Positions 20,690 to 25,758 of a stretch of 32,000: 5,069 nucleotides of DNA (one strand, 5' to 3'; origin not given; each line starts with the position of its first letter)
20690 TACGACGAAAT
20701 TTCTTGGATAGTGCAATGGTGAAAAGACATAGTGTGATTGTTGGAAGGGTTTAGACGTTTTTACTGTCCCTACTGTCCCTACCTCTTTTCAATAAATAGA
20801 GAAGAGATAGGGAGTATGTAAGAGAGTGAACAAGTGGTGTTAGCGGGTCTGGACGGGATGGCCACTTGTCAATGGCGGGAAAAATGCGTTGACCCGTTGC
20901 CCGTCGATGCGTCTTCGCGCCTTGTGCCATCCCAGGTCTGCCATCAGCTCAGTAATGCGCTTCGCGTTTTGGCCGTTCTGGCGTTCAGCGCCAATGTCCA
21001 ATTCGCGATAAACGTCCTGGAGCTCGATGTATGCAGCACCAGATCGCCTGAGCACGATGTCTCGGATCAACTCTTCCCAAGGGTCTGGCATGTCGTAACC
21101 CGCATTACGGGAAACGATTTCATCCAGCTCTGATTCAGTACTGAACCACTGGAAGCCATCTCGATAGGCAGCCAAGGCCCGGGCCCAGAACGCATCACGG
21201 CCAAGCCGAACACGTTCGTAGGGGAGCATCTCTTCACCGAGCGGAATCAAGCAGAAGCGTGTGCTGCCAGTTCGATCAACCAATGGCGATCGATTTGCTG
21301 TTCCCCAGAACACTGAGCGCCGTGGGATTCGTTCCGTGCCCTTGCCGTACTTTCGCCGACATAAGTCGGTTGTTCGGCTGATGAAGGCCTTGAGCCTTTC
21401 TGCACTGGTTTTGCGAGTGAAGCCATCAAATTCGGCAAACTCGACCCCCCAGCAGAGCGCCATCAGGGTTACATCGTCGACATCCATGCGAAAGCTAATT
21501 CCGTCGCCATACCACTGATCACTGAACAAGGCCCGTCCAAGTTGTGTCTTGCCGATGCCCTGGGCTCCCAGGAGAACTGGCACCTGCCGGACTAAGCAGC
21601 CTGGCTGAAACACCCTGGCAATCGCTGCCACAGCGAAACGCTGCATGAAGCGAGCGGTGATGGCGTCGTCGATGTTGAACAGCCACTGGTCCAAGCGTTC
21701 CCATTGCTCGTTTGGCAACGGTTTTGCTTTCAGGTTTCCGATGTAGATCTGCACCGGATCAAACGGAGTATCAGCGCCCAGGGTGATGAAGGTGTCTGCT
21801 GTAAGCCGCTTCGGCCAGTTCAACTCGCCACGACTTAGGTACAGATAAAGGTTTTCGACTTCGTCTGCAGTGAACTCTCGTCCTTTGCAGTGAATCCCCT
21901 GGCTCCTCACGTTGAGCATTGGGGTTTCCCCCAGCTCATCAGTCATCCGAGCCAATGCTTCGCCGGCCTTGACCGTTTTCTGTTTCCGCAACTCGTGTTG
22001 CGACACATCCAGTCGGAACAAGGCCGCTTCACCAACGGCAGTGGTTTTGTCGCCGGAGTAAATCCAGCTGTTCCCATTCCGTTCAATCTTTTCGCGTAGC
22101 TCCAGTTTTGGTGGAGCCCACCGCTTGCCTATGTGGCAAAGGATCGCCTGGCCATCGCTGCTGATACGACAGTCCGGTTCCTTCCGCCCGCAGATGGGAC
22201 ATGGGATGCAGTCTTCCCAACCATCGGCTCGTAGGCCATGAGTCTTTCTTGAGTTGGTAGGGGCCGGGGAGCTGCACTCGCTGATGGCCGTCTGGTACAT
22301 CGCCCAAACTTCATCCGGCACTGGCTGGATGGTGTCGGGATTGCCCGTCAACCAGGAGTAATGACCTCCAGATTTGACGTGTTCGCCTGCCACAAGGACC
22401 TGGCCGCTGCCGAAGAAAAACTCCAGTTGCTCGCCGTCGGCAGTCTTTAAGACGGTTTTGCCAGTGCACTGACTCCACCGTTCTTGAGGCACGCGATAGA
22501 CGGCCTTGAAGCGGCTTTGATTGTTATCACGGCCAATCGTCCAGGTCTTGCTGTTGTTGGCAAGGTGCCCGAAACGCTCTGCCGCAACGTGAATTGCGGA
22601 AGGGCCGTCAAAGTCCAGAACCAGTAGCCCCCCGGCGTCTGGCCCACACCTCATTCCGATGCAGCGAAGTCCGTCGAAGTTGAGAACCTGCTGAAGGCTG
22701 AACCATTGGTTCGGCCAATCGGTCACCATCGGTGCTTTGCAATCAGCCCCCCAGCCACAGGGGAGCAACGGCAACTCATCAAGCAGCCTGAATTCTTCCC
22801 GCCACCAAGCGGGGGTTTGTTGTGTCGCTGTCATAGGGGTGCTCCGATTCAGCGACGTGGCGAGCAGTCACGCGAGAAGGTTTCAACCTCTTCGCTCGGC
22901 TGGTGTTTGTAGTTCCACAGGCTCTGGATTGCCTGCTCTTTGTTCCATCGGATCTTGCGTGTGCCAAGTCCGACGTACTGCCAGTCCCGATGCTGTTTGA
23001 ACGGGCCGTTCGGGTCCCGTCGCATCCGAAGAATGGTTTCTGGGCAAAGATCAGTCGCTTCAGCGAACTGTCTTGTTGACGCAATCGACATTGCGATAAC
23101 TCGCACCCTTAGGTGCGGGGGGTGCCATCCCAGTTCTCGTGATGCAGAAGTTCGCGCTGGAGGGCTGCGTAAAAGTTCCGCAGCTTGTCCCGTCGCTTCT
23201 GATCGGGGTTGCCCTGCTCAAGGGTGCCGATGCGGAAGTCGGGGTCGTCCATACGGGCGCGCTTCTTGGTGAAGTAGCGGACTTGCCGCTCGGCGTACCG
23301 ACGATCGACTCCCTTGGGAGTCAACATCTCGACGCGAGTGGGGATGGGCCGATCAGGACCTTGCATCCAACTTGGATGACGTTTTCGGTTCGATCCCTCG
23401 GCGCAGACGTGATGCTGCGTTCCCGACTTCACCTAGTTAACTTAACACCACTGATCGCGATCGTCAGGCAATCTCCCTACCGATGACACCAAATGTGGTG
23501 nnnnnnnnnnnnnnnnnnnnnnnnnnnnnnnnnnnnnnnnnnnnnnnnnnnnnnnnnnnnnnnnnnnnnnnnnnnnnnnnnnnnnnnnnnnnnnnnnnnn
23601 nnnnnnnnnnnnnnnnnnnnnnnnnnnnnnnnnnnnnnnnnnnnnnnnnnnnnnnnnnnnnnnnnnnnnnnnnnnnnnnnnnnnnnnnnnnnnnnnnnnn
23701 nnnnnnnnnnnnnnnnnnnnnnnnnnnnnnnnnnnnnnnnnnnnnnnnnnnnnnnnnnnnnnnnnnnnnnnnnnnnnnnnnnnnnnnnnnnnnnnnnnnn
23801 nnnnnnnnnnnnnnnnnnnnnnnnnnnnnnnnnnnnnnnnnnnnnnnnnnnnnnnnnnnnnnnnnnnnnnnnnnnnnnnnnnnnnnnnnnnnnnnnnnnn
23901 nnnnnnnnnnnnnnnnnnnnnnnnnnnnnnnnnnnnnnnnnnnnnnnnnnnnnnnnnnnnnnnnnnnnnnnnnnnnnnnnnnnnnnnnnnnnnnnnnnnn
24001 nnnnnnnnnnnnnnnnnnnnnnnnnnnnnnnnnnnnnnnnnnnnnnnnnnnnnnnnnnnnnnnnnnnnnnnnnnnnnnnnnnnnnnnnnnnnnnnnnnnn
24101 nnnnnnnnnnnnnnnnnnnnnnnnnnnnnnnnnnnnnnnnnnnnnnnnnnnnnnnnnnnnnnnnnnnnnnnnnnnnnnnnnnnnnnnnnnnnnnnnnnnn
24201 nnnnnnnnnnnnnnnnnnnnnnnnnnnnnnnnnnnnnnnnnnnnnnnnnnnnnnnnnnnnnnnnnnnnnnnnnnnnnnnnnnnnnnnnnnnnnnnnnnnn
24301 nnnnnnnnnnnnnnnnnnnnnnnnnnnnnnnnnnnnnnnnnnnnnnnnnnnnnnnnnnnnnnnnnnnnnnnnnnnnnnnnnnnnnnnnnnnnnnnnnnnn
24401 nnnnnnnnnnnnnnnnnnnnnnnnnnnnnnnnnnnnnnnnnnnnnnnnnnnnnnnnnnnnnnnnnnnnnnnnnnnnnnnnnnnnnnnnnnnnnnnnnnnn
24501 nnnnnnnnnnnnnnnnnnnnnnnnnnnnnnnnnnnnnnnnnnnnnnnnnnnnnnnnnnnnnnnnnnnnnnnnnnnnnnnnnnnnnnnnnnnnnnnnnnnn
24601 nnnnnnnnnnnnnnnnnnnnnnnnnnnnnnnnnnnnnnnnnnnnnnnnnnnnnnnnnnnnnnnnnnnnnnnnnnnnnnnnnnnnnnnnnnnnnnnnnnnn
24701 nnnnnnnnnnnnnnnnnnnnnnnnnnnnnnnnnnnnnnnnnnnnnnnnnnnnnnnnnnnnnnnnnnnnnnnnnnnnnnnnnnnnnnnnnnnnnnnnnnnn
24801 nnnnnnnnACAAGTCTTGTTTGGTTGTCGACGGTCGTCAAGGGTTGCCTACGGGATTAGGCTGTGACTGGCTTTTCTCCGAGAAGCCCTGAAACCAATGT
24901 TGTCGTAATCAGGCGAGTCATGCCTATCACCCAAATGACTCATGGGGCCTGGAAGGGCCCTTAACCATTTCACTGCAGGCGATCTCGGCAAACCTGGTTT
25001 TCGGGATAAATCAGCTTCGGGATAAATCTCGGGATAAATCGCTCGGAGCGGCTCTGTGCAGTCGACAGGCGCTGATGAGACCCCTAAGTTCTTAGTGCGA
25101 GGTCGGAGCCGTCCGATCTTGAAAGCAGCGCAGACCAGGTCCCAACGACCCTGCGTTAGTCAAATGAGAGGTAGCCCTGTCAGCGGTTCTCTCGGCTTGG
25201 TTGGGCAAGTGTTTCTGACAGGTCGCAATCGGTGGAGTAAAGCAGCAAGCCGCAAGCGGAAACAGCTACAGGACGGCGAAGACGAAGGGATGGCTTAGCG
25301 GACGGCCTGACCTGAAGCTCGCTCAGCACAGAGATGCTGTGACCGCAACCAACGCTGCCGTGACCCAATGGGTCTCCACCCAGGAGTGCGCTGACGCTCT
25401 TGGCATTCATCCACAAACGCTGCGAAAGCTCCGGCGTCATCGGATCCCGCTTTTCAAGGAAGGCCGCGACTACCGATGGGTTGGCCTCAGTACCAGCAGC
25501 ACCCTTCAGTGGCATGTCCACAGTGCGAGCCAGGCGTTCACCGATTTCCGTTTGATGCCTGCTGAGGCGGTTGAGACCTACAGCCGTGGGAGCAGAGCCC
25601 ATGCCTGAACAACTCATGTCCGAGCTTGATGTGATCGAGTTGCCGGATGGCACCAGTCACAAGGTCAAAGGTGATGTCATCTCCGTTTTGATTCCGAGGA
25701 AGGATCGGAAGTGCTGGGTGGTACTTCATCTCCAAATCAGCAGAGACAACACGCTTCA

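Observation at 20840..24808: Compact int - small ORF - xis - PrimPol/VirE-helicase module, the layout of phage-satellite-like islands, with no virion genes in sight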

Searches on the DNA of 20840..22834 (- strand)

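Call 28: search_rna_families(sources=[L001, L002, L003], threshold=gathering)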
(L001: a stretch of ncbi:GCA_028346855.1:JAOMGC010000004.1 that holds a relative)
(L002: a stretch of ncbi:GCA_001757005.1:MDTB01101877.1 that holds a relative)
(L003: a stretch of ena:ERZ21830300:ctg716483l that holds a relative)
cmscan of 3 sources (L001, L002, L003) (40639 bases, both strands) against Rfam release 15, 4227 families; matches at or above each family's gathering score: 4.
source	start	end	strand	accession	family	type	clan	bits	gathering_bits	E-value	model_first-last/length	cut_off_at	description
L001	20740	21026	-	RF01851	cyano_tmRNA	Gene;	CL00001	297.8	70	2e-86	1-288/288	no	Cyanobacteria transfer-messenger RNA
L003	1373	1559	-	RF01419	IsrR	Gene; antisense;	-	153.2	52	1e-31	1-187/187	no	Antisense RNA which regulates isiA expression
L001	20807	20990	-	RF04321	tmRNA_permuted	Gene;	-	143.7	47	1.8e-28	1-213/213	no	permuted transfer-messenger RNA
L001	19413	19477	+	RF01701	Cyano-1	Gene; sRNA;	-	54.3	41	7.3e-07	1-69/69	no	Cyano-1 RNA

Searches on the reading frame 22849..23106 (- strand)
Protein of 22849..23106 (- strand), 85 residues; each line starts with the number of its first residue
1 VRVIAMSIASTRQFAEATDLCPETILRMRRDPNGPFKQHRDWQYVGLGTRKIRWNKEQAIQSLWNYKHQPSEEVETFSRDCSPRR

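Call 6: search_protein_families(library=pfam, proteins=[window:22849-23106:-], max_evalue=0.01)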
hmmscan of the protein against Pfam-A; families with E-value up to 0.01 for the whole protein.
window:22849-23106:- (85 aa): 0 families

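Call 8: search_protein_families(library=phrogs, proteins=[window:22849-23106:-], max_evalue=0.1)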
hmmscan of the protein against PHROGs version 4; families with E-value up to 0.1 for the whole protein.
window:22849-23106:- (85 aa): 0 families

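Call 9: search_protein_families(library=pfam, proteins=[window:22849-23106:-], max_evalue=10)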
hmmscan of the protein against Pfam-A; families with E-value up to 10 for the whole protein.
window:22849-23106:- (85 aa): 0 families

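Call 60: search_protein_families(library=ncbifam, proteins=[window:22849-23106:-], max_evalue=0.01)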
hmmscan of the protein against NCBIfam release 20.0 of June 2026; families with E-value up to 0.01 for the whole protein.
window:22849-23106:- (85 aa): 0 families

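Call 70: search_protein_families(library=pfam, alignment_id=A3, max_evalue=0.01)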
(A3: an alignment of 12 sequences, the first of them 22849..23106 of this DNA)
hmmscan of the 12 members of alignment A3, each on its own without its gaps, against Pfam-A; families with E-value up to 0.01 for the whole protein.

A. member 1, window:22849-23106:- (85 aa): 0 families

B. families by the number of members that match (of 12 scanned): 3 families
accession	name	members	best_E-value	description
PF12728.13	HTH_17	3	4.9e-05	Helix-turn-helix domain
PF06806.18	DUF1233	2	0.0064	Putative excisionase (DUF1233)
PF13556.12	HTH_30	1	0.0078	PucR C-terminal helix-turn-helix domain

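Call 71: search_solved_structures(query=A3, max_evalue=1)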
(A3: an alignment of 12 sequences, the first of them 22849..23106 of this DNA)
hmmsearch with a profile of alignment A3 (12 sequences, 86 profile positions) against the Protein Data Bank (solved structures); distinct sequences matched with E-value up to 1: 1.
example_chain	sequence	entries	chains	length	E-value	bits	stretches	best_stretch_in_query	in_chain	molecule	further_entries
8dgl_A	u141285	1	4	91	0.06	16.3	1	8-45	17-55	Recombination Directionality Factor RdfS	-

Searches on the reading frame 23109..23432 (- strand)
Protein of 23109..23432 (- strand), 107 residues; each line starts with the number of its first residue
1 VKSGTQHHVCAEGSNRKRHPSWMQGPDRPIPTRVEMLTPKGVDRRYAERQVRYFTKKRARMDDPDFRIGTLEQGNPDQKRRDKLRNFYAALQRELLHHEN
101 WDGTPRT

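Call 6: search_protein_families(library=pfam, proteins=[window:23109-23432:-], max_evalue=0.01)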
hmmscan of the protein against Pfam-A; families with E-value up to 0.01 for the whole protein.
window:23109-23432:- (107 aa): 0 families

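Call 8: search_protein_families(library=phrogs, proteins=[window:23109-23432:-], max_evalue=0.1)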
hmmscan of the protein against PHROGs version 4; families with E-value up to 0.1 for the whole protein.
window:23109-23432:- (107 aa): 0 families

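Call 9: search_protein_families(library=pfam, proteins=[window:23109-23432:-], max_evalue=10)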
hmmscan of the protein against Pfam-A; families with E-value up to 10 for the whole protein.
window:23109-23432:- (107 aa): 0 families

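Call 60: search_protein_families(library=ncbifam, proteins=[window:23109-23432:-], max_evalue=0.01)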
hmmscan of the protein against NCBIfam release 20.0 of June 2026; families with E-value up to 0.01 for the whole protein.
window:23109-23432:- (107 aa): 0 families

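Call 73: find_homologous_proteins(query=window:23109-23432:-, max_evalue=0.001)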
Query window:23109-23432:- (107 aa): 22 proteins with E <= 0.001 among 25 candidates.
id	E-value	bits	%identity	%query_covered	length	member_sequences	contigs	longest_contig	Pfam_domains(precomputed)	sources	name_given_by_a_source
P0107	3.2e-60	219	88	100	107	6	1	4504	-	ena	-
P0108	3.4e-60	219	88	100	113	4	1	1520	-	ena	-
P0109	5.4e-49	183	96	79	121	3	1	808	-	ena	-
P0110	2.0e-46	175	93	79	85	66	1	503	-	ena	-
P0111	7.2e-45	170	89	79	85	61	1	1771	-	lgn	-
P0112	1.4e-43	166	86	79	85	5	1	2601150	-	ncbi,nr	ncbi:hypothetical protein SynBMKMC1_02679 [Synechococcus sp. BMK-MC-1]|nr:hypothetical protein SynBM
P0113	6.6e-43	164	87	79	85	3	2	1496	-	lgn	-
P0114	7.7e-34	134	69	79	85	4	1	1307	-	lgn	-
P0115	9.1e-32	128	78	79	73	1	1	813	-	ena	-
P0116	1.8e-26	111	64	79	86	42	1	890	-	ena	-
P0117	5.2e-26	109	64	79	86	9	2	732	-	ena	-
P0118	1.0e-25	108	64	79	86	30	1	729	-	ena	-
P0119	1.6e-25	108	66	79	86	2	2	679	-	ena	-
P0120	1.1e-23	102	61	79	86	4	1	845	-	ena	-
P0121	1.0e-21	95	55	100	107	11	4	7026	-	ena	-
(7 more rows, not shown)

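Call 74: find_encoding_contigs(protein=P0112, flank=10000, max_places=2)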
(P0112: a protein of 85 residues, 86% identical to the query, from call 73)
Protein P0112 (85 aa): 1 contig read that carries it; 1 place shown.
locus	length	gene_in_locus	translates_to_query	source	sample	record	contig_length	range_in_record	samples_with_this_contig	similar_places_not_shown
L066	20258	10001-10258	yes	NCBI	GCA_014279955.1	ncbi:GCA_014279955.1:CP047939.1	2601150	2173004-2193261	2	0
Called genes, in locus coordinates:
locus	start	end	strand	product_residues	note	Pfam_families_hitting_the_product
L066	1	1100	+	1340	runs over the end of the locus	PF13195:DUF4011 (weak), PF04851:ResIII (faint), PF13086:AAA_11, PF13245:AAA_19 (weak), PF13604:AAA_30 (weak), PF13086:AAA_11, PF13087:AAA_12, PF18741:MTES_1575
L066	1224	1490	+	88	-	-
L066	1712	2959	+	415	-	-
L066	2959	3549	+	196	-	PF05265:DUF723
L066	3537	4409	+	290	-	-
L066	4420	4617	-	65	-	-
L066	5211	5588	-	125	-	-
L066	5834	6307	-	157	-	-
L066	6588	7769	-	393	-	PF13481:AAA_25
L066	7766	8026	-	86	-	-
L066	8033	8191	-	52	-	-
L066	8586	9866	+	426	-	-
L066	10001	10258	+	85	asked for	-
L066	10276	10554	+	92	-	-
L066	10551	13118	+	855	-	PF12965:DUF3854, PF08706:D5_N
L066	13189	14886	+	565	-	PF12161:HsdM_N, PF02384:N6_Mtase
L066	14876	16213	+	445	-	PF01420:Methylase_S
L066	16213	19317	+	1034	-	PF04313:HSDR_N, PF04851:ResIII, PF18766:SWI2_SNF2, PF22679:T1R_D3-like, PF11867:T1RH-like_C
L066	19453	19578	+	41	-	-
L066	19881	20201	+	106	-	-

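Call 81: search_protein_families(library=padloc, proteins=[window:23109-23432:-], max_evalue=0.01)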
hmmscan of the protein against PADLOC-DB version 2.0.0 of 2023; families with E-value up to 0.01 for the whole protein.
window:23109-23432:- (107 aa): 0 families

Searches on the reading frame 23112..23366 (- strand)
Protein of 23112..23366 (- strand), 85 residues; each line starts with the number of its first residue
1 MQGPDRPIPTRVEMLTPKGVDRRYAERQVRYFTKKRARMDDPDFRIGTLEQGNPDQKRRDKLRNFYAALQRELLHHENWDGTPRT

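Call 85: predict_structure(alignment_id=A4)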
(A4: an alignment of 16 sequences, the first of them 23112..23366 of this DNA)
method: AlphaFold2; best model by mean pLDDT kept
length: 85 residues; sequences in the alignment: 16
mean_pLDDT: 79.9   pTM: 0.72
mean pLDDT of the five models: 79.9, 79.5, 78.8, 72.7, 70.9
residues with pLDDT >= 90: 10; 70-90: 62; 50-70: 7; < 50: 6
segments of 3 or more residues with pLDDT < 50: 1-3, 49-51
pLDDT, mean of each block of 10 residues (from residue 1): 65 82 88 88 67 69 90 90 81
secondary structure, 60 per line:
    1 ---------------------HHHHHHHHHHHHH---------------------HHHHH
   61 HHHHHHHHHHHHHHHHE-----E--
elements in order: H22-34 H56-76

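Call 88: fold_search(model_id=the predicted structure, library=pdb)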
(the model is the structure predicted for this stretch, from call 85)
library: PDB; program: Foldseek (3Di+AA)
matches with E <= 10: 0; with E <= 0.001: 0
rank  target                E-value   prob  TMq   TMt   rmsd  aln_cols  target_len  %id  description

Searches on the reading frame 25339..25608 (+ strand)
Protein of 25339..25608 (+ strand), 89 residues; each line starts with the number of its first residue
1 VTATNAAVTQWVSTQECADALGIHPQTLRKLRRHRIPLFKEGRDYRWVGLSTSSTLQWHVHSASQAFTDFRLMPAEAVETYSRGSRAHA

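Call 7: search_protein_families(library=pfam, proteins=[window:25339-25608:+], max_evalue=0.01)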
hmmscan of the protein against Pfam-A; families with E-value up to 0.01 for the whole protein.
window:25339-25608:+ (89 aa): 3 families
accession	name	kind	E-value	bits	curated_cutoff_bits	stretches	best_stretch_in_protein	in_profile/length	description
PF12728.13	HTH_17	-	4.9e-05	23.9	27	1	11-46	1-37/51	Helix-turn-helix domain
PF13556.12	HTH_30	-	0.0078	16.4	27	0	13-29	14-30/59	PucR C-terminal helix-turn-helix domain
PF06806.18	DUF1233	-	0.0087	16.1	22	0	9-54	7-49/70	Putative excisionase (DUF1233)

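Call 8: search_protein_families(library=phrogs, proteins=[window:25339-25608:+], max_evalue=0.1)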
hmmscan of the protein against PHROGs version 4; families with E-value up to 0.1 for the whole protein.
window:25339-25608:+ (89 aa): 5 families
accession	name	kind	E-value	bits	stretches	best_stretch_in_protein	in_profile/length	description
phrog_57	-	head and packaging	0.0016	19.3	1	5-61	6-61/199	terminase small subunit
phrog_597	-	DNA, RNA and nucleotide metabolism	0.0017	19.4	1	2-36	103-139/200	DNA binding protein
phrog_66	-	integration and excision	0.0023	18.7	1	3-47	85-131/412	excisionase and transcriptional regulator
phrog_539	-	integration and excision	0.025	15.3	1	8-49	10-48/80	excisionase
phrog_668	-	DNA, RNA and nucleotide metabolism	0.049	14.3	1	6-47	58-101/181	HTH DNA binding protein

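Call 60: search_protein_families(library=ncbifam, proteins=[window:25339-25608:+], max_evalue=0.01)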
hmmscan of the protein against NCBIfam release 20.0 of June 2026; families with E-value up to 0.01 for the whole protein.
window:25339-25608:+ (89 aa): 1 family
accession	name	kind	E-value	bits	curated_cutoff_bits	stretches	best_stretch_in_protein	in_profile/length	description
TIGR01764.1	excise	domain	0.0054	17.1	28.8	0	12-46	2-37/49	excisionase family DNA-binding protein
